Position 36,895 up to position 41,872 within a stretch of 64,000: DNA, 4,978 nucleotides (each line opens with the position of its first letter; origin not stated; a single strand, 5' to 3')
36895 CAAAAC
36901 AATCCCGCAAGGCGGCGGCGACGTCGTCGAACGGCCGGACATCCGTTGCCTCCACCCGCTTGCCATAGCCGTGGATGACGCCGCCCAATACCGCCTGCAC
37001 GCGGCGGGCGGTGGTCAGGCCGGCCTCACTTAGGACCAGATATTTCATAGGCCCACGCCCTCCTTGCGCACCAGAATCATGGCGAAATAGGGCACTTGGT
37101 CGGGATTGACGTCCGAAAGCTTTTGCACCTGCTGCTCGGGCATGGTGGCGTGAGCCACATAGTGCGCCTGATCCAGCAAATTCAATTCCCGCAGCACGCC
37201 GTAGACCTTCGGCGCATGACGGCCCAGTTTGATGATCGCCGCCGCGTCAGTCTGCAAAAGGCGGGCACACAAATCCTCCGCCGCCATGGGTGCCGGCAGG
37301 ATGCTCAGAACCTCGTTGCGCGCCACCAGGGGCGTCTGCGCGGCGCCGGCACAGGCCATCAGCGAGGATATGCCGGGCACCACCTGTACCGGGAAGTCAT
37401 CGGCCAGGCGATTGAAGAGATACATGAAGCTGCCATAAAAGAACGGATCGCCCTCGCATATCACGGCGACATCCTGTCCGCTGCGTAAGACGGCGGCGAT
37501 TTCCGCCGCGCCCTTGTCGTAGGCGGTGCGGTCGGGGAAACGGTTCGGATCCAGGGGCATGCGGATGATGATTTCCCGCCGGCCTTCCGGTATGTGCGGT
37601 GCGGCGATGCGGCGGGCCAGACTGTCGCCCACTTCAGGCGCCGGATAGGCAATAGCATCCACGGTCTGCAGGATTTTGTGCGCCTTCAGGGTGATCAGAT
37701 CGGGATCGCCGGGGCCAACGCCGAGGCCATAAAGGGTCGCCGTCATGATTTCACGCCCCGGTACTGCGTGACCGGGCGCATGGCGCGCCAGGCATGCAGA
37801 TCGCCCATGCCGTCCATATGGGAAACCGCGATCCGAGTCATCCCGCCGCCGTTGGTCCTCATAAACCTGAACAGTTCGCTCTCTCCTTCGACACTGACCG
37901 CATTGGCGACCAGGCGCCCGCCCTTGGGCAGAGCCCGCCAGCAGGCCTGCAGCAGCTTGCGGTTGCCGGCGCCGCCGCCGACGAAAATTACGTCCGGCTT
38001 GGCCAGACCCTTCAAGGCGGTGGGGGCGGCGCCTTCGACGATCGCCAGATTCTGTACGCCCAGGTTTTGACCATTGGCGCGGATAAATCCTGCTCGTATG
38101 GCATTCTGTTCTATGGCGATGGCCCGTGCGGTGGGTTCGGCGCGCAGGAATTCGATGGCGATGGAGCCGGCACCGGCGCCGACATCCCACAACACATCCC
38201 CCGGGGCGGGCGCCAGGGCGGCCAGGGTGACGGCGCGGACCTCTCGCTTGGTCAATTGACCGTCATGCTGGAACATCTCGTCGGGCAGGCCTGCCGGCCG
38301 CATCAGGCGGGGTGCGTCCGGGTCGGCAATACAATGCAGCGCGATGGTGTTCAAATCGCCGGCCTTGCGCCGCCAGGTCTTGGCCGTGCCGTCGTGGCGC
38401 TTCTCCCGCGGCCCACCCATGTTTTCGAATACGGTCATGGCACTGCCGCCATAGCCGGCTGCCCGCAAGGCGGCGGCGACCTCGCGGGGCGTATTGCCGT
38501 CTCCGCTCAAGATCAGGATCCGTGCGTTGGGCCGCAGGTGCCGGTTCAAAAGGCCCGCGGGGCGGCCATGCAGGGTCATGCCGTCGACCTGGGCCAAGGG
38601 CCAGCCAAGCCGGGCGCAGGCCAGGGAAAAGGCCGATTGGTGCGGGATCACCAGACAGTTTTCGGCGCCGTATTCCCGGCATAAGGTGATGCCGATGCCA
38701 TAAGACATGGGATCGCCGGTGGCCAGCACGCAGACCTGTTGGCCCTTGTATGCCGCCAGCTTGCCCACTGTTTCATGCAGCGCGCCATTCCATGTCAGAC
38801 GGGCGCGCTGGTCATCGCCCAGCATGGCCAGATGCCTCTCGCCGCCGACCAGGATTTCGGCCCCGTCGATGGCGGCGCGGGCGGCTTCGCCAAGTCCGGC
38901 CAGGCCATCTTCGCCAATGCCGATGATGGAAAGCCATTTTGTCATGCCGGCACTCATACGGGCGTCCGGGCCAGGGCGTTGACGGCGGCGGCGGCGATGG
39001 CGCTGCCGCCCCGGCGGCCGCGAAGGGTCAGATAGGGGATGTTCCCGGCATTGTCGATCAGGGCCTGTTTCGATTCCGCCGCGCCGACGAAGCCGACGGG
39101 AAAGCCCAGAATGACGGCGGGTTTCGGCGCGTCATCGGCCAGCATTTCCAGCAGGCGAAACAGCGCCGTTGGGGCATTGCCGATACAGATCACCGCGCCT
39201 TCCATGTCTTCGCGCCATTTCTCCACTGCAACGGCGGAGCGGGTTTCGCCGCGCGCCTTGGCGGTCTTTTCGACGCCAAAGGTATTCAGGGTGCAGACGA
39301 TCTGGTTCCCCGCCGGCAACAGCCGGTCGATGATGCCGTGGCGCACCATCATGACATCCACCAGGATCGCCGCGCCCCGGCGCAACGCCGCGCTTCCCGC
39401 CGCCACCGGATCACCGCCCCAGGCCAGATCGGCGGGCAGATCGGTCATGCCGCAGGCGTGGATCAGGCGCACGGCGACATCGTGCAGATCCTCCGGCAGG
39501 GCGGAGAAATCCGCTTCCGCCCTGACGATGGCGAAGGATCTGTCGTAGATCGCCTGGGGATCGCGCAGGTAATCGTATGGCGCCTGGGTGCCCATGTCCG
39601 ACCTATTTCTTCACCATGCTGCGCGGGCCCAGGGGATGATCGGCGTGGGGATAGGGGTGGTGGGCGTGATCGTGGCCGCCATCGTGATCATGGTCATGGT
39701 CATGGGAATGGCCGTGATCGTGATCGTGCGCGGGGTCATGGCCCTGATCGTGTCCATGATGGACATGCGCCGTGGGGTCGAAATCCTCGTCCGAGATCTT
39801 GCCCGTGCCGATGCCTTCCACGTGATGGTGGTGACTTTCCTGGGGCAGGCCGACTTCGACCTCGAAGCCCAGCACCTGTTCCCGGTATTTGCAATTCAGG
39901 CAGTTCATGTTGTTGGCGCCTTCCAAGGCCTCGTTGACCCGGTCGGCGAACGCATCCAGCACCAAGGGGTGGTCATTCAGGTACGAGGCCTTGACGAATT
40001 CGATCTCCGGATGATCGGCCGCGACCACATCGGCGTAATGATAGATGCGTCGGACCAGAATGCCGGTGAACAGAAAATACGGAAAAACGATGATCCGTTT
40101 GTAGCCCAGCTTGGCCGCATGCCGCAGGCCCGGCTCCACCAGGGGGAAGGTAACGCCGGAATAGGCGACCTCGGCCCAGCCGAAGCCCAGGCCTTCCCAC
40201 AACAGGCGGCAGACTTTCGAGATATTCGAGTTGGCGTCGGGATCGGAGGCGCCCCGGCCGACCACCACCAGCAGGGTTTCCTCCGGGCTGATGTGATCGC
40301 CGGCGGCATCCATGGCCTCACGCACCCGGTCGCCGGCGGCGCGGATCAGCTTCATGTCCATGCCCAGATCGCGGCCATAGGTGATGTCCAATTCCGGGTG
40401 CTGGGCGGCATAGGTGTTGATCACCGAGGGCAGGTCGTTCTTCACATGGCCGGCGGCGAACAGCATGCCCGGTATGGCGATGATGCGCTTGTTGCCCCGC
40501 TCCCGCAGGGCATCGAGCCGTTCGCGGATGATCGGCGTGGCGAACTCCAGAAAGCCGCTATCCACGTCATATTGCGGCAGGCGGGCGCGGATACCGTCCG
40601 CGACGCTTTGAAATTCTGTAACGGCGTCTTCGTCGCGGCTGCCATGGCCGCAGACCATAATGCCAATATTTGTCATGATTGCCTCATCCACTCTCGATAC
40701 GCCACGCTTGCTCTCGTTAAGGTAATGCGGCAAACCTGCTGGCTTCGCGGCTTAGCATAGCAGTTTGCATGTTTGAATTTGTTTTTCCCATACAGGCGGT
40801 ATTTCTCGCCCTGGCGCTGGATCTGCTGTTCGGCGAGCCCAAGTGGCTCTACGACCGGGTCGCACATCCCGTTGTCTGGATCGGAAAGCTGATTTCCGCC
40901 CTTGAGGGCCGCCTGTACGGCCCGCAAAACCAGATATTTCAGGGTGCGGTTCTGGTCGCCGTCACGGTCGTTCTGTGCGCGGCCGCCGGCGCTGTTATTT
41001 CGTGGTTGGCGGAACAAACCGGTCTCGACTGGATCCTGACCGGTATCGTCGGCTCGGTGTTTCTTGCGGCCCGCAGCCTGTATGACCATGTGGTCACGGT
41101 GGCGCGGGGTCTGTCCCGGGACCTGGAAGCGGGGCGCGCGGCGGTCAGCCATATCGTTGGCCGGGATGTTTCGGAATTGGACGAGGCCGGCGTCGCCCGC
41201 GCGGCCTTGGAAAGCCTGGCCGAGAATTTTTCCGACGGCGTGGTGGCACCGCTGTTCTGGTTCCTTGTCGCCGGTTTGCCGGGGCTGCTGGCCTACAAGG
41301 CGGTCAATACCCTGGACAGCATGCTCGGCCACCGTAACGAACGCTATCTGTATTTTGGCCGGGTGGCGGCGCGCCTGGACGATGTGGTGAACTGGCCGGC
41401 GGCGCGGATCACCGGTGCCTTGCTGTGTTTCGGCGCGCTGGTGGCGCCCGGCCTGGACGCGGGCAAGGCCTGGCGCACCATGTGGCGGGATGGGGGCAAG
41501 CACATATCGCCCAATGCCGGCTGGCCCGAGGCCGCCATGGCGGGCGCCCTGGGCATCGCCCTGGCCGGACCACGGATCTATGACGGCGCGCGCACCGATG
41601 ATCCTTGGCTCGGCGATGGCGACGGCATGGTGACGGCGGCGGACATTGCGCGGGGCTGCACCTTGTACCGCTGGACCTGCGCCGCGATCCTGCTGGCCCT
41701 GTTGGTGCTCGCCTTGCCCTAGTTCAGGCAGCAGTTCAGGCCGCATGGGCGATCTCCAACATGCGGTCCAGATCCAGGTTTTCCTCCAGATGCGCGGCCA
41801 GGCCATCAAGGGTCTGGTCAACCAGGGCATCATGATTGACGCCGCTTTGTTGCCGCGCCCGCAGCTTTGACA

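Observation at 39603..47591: Early (CbiX) and late (CobN) cobaltochelatases co-encoded in one locus; anaerobic-type markers with an aerobic-type chelatase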

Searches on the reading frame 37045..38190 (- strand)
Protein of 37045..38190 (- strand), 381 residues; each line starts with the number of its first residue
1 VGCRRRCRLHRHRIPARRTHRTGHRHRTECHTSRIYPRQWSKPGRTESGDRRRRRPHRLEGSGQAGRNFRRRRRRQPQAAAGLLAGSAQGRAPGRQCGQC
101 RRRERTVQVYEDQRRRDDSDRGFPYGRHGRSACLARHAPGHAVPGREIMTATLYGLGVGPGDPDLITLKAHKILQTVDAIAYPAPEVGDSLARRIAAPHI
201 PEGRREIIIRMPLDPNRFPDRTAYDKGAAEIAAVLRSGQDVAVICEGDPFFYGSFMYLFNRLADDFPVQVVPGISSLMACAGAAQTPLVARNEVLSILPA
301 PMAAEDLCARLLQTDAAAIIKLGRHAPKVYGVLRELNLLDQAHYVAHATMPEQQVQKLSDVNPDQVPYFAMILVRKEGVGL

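Call 3: search_protein_families(library=ncbifam, proteins=[window:37045-38190:-])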
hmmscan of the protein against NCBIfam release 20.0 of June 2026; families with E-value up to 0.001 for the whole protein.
window:37045-38190:- (381 aa): 25 families
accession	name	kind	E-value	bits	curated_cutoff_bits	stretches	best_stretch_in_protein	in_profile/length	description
NF004647.0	PRK05990.1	equivalog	4.3e-68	229.4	271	1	149-375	4-238/245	precorrin-2 C(20)-methyltransferase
TIGR01467.1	cobI_cbiL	equivalog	1.6e-64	217.5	163.25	1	152-376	2-230/230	precorrin-2 C(20)-methyltransferase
NF004614.0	PRK05948.1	equivalog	8.5e-50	169.4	251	1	149-377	4-237/242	precorrin-2 C(20)-methyltransferase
NF004059.0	PRK05576.1-2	equivalog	3.7e-41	141.4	274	1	151-377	2-231/236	cobalt-factor II C(20)-methyltransferase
NF004061.0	PRK05576.1-4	equivalog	8.1e-35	120.5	265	1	149-377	1-232/237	cobalt-factor II C(20)-methyltransferase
NF004058.0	PRK05576.1-1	equivalog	9.2e-27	94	239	1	151-357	2-201/221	cobalt-factor II C(20)-methyltransferase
NF004062.0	PRK05576.1-5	equivalog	2.8e-24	85.7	194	1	152-376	2-217/219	cobalt-factor II C(20)-methyltransferase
NF004063.0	PRK05576.1-6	equivalog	1.4e-18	67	235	1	152-286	2-132/235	cobalt-factor II C(20)-methyltransferase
NF004060.0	PRK05576.1-3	equivalog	5.6e-15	55.6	189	1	153-290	2-132/202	cobalt-factor II C(20)-methyltransferase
TIGR01465.1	cobM_cbiF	equivalog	6.8e-15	55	259.65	2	231-295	64-129/247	precorrin-4 C(11)-methyltransferase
NF007922.1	PRK10637.1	equivalog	1.8e-13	50.3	400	1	154-296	220-353/450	siroheme synthase CysG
NF004790.0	PRK06136.1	subfamily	5.5e-12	45.8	198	1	152-297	5-141/250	uroporphyrinogen-III C-methyltransferase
TIGR01469.1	cobA_cysG_Cterm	equivalog_domain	2e-11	44.1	185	1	156-296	6-137/238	uroporphyrinogen-III C-methyltransferase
TIGR02467.1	CbiE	equivalog_domain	4.5e-10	39.3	92.9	1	157-281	3-109/204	precorrin-6y C5,15-methyltransferase (decarboxylating) subunit CbiE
TIGR02434.1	CobF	equivalog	2.1e-09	37.3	195.8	1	154-304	4-172/250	precorrin-6A synthase (deacetylating)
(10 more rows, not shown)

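Call 4: search_protein_families(library=pfam, proteins=[window:37045-38190:-])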
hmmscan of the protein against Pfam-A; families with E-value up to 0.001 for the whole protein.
window:37045-38190:- (381 aa): 1 family
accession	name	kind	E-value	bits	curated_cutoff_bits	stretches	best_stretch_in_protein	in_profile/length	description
PF00590.25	TP_methylase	-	7.7e-44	150.6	27.8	1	152-356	1-204/212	Tetrapyrrole (Corrin/Porphyrin) Methylases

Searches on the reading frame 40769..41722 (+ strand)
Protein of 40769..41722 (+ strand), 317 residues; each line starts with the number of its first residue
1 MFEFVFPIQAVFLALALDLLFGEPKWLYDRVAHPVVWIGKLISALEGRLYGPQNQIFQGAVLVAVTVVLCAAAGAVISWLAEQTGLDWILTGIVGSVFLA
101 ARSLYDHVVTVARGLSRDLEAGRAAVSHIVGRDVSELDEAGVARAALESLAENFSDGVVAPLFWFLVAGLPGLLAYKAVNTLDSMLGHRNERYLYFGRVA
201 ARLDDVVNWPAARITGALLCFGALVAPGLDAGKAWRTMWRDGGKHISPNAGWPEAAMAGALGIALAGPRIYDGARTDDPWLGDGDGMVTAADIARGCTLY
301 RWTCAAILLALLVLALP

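Call 7: search_protein_families(library=ncbifam, max_evalue=0.00001, proteins=[window:40769-41722:+])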
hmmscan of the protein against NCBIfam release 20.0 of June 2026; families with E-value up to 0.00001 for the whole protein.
window:40769-41722:+ (317 aa): 5 families
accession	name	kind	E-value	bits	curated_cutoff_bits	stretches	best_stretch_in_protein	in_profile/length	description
NF002276.0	PRK01209.1-4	equivalog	8.8e-72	242.3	381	1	11-305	13-301/322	cobalamin biosynthesis protein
TIGR00380.1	cobal_cbiB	equivalog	5.6e-63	213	165.9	1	11-310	7-300/305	adenosylcobinamide-phosphate synthase CbiB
NF002281.0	PRK01209.2-5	equivalog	3.3e-61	207.3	273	1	8-314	5-302/311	cobalamin biosynthesis protein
NF006476.0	PRK08878.1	equivalog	1.6e-16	60.5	322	1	99-284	103-279/317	cobalamin biosynthesis family protein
NF005792.0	PRK07630.1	equivalog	6.1e-12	45.2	291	1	62-269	52-256/312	CobD/CbiB family protein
